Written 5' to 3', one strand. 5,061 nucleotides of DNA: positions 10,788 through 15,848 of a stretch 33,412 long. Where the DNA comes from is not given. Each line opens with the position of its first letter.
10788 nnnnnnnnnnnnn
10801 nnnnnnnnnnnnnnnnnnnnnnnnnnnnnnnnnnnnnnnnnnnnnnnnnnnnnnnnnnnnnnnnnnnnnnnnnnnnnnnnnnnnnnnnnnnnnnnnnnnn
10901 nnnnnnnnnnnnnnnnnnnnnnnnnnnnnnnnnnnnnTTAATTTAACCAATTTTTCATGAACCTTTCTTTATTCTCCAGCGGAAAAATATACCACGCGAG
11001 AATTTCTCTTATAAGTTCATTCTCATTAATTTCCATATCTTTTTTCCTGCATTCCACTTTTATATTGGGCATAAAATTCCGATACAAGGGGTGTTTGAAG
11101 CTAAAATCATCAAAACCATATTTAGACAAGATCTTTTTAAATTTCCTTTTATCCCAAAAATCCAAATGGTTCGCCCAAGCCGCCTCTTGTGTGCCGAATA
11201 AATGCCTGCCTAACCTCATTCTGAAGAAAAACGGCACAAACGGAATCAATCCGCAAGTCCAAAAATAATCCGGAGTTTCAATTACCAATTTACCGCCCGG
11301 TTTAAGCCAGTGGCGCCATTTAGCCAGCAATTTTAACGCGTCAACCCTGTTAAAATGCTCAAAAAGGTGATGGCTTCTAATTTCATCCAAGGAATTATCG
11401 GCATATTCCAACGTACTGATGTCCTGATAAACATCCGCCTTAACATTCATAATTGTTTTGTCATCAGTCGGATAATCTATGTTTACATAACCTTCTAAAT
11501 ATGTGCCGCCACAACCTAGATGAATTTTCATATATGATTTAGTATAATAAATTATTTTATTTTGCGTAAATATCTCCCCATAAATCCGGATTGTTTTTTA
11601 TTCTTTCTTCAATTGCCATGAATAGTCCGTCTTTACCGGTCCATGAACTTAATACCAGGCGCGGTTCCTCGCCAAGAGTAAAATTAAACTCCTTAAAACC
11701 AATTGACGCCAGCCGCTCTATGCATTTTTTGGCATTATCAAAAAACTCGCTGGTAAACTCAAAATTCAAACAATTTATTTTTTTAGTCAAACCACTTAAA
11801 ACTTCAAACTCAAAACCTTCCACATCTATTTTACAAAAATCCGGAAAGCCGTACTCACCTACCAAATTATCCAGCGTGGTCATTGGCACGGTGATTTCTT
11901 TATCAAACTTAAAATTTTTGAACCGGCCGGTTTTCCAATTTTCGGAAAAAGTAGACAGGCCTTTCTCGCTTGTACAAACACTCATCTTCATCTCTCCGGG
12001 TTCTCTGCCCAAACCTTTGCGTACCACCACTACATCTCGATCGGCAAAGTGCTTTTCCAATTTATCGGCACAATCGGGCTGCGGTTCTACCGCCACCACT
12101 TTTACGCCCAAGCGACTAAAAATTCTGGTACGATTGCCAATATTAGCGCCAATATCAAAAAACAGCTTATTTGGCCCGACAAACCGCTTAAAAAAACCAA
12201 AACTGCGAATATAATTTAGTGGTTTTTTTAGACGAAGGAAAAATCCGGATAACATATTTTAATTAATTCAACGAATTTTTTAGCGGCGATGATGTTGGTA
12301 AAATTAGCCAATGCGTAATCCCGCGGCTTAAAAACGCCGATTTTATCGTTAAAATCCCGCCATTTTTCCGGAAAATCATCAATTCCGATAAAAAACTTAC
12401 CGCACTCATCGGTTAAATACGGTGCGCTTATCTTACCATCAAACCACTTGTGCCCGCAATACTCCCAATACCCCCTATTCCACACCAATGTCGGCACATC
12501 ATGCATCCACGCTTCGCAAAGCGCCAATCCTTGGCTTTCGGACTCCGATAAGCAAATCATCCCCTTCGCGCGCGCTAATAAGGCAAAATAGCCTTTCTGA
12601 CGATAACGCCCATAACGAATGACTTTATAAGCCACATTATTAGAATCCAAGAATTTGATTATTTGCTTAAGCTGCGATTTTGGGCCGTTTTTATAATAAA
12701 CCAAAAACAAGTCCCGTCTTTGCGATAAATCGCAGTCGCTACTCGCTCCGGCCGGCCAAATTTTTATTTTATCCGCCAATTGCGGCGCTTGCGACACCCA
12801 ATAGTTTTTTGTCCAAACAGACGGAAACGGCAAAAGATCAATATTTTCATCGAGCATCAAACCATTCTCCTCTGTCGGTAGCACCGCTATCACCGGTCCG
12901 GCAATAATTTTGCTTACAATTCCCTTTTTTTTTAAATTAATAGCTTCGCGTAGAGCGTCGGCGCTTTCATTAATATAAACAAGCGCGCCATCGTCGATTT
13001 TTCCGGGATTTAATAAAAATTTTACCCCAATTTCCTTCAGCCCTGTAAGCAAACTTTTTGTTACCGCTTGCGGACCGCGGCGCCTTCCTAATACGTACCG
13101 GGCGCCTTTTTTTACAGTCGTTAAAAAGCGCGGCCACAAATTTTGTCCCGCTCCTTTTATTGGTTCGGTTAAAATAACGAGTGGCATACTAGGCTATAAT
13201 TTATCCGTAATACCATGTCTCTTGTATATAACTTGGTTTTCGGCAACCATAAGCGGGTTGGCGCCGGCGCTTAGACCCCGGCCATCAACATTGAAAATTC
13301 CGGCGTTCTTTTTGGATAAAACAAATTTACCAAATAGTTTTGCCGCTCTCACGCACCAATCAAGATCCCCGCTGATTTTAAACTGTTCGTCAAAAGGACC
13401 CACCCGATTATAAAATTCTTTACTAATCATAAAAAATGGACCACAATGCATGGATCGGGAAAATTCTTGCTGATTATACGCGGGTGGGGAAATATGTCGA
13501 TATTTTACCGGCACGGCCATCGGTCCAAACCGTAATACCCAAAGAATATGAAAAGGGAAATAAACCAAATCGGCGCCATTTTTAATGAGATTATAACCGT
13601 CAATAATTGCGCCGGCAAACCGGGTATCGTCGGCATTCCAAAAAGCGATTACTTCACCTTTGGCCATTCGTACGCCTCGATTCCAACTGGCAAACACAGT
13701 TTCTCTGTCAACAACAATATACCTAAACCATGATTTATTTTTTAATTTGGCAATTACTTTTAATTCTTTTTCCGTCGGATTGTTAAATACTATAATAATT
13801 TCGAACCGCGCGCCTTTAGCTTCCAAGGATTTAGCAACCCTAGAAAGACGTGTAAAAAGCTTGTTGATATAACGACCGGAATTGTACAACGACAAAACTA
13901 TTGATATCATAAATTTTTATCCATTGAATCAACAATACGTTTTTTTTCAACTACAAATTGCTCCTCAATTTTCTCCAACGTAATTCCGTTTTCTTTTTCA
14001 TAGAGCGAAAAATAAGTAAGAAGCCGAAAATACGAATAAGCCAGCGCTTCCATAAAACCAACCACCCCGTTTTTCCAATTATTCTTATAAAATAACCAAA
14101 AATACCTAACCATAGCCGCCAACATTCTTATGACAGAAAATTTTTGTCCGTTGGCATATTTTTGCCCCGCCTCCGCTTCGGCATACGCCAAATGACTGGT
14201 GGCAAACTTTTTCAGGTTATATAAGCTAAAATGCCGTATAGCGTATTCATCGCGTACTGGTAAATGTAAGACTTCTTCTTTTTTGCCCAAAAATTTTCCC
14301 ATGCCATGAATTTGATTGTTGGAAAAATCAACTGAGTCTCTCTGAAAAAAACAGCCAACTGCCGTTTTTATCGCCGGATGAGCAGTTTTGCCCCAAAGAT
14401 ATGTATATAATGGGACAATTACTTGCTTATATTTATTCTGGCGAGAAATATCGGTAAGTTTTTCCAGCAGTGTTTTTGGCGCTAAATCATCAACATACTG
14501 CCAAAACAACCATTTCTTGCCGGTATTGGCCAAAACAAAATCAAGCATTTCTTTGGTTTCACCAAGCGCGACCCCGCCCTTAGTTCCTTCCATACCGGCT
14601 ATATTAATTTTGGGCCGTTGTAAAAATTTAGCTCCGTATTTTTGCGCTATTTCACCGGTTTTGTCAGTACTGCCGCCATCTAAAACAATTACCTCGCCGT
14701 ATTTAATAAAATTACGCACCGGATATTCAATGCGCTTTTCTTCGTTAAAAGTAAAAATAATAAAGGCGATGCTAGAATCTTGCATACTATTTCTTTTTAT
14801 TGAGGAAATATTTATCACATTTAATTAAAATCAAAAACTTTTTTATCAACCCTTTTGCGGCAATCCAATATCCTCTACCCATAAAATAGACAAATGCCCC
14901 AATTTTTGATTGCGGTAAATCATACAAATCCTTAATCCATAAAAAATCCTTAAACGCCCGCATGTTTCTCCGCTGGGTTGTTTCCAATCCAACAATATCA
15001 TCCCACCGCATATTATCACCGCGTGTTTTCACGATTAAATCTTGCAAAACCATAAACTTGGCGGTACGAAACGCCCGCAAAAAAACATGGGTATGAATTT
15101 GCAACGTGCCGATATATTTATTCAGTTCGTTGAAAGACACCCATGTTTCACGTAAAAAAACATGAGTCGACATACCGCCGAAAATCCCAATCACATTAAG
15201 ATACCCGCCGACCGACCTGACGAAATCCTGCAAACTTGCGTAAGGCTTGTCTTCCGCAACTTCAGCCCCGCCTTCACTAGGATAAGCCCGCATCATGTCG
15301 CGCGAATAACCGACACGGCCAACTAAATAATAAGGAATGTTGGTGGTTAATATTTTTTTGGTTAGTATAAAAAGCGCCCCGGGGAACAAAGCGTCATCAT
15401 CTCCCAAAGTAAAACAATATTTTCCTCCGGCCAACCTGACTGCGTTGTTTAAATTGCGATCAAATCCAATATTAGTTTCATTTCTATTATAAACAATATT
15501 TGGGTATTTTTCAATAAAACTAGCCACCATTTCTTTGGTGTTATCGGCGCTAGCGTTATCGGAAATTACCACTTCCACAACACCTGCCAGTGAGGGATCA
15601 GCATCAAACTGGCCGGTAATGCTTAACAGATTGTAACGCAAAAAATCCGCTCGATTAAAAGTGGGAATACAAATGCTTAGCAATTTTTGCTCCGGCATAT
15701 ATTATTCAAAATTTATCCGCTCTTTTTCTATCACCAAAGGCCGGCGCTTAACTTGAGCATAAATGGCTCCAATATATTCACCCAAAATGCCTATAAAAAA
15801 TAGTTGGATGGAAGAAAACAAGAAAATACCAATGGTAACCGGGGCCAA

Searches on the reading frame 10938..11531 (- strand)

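Call 8: search_protein_families(library=pfam, proteins=[window:10938-11531:-], max_evalue=0.001)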
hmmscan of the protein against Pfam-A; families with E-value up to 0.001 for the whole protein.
window:10938-11531:- (197 aa): 3 families
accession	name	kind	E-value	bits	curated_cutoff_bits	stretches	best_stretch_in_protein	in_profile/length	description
PF13489.12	Methyltransf_23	-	1e-07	32.3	27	1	28-141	63-160/164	Methyltransferase domain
PF08241.18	Methyltransf_11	-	1.2e-06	29.5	21.2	1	34-84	47-95/95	Methyltransferase domain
PF13649.12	Methyltransf_25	-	4.9e-05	24.4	27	1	34-80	51-97/97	Methyltransferase domain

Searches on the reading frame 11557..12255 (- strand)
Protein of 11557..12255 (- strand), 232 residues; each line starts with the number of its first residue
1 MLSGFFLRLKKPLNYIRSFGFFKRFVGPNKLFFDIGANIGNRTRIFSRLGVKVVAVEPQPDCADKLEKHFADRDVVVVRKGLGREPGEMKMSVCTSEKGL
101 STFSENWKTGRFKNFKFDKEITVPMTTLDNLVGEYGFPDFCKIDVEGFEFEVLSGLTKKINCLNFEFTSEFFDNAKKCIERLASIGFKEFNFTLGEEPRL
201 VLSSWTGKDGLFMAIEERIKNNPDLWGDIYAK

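Call 8: search_protein_families(library=pfam, proteins=[window:11557-12255:-], max_evalue=0.001)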
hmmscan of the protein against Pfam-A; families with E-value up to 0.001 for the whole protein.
window:11557-12255:- (232 aa): 1 family
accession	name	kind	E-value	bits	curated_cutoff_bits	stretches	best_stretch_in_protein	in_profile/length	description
PF05050.19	Methyltransf_21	-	2.7e-16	60.6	22.7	1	34-160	1-136/173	Methyltransferase FkbM domain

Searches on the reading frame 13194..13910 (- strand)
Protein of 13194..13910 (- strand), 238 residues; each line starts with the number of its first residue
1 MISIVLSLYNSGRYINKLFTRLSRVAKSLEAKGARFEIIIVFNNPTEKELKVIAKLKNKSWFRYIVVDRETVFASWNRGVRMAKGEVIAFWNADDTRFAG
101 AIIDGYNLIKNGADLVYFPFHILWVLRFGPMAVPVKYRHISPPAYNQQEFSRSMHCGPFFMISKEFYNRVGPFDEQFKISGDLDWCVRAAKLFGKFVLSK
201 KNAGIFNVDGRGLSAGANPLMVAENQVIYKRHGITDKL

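Call 8: search_protein_families(library=pfam, proteins=[window:13194-13910:-], max_evalue=0.001)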
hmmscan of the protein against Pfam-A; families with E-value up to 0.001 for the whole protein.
window:13194-13910:- (238 aa): 2 families
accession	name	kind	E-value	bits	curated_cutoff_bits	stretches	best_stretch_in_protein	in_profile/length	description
PF00535.33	Glycos_transf_2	-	5.5e-13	49.6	23.3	1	3-168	1-165/168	Glycosyl transferase family 2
PF10111.15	Glyco_tranf_2_2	-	6.3e-06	26.3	27.3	0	33-95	27-92/276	Glycosyltransferase like family 2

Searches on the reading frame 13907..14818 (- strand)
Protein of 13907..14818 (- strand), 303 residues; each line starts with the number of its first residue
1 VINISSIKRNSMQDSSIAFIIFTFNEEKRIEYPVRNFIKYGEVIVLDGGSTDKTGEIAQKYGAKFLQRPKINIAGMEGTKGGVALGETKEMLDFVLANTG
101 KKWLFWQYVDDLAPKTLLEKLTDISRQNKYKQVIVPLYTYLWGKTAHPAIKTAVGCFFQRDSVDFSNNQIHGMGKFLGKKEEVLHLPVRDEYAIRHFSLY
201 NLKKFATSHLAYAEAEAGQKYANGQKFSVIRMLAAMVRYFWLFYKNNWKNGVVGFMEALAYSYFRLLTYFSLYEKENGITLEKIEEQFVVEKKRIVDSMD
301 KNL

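Call 5: search_protein_families(library=ncbifam, proteins=[window:13907-14818:-], max_evalue=0.001)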
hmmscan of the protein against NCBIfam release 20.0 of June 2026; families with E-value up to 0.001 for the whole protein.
window:13907-14818:- (303 aa): 4 families
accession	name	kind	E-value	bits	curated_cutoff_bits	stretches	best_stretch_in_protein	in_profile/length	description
TIGR04182.1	glyco_TIGR04182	equivalog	1.6e-06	27.7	325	1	18-67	3-54/293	S-layer glycoprotein N-glycosyltransferase AglJ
TIGR04283.1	glyco_like_mftF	equivalog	2.1e-05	24.2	182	1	18-70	2-58/221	TIGR04283 family arsenosugar biosynthesis glycosyltransferase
NF010496.0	PRK13915.1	equivalog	2.8e-05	23.4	262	1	13-71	29-94/307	glucosyl-3-phosphoglycerate synthase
NF007482.0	PRK10073.1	equivalog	0.00039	19.5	423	1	17-129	8-114/334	glycosyltransferase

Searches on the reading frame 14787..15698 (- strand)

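Call 5: search_protein_families(library=ncbifam, proteins=[window:14787-15698:-], max_evalue=0.001)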
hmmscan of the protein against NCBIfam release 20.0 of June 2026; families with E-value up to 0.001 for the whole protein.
window:14787-15698:- (303 aa): 11 families
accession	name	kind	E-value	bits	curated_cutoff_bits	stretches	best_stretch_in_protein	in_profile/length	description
NF050050.1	ProtGlycPglI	equivalog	1.9e-15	57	500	1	6-116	3-108/306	GalNAc(5)-diNAcBac-PP-undecaprenol beta-1,3-glucosyltransferase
NF007482.0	PRK10073.1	equivalog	4e-08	32.6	423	1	3-107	4-101/334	glycosyltransferase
TIGR04440.1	glyco_TIGR04440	domain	1.2e-06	28.4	70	1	7-114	2-104/215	TIGR00180 family glycosyltransferase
NF041875.1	EPS_EpsD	equivalog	1.5e-06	27.9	370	1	7-103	1-91/325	exopolysaccharide biosynthesis glycosyltransferase EpsD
TIGR03111.1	glyc2_xrt_Gpos1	hypoth_equivalog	3.3e-06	26.2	363.95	1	7-110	51-150/439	TIGR03111 family XrtG-associated glycosyltransferase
NF007453.0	PRK10018.1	equivalog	3.5e-06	26.9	382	1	3-121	4-118/280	colanic acid biosynthesis glycosyltransferase WcaA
NF053739.1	GlytfEpsEBac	equivalog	4.6e-06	25.8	450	1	42-127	32-117/265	glycosyltransferase EpsE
NF038302.1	EPS_HpsE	equivalog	5.4e-06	25.6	300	1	7-102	3-97/307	hormogonium polysaccharide biosynthesis glycosyltransferase HpsE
NF047683.1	TeichurnBiosyTuaG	equivalog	2e-05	24.4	400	1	2-105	3-100/252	teichuronic acid biosynthesis protein TuaG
TIGR04017.1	WcaA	equivalog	2e-05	24.3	495.75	1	3-120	3-116/279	colanic acid biosynthesis glycosyltransferase WcaA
TIGR03937.1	PgaC_IcaA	equivalog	0.0001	21.4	422.3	1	3-111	43-145/407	poly-beta-1,6-N-acetyl-D-glucosamine synthase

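Call 6: search_protein_families(library=pfam, proteins=[window:14787-15698:-], max_evalue=0.001)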
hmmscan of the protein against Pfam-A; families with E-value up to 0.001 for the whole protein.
window:14787-15698:- (303 aa): 1 family
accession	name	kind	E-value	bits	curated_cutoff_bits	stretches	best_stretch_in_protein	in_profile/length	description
PF00535.33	Glycos_transf_2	-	1e-20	74.8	23.3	1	8-140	1-127/168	Glycosyl transferase family 2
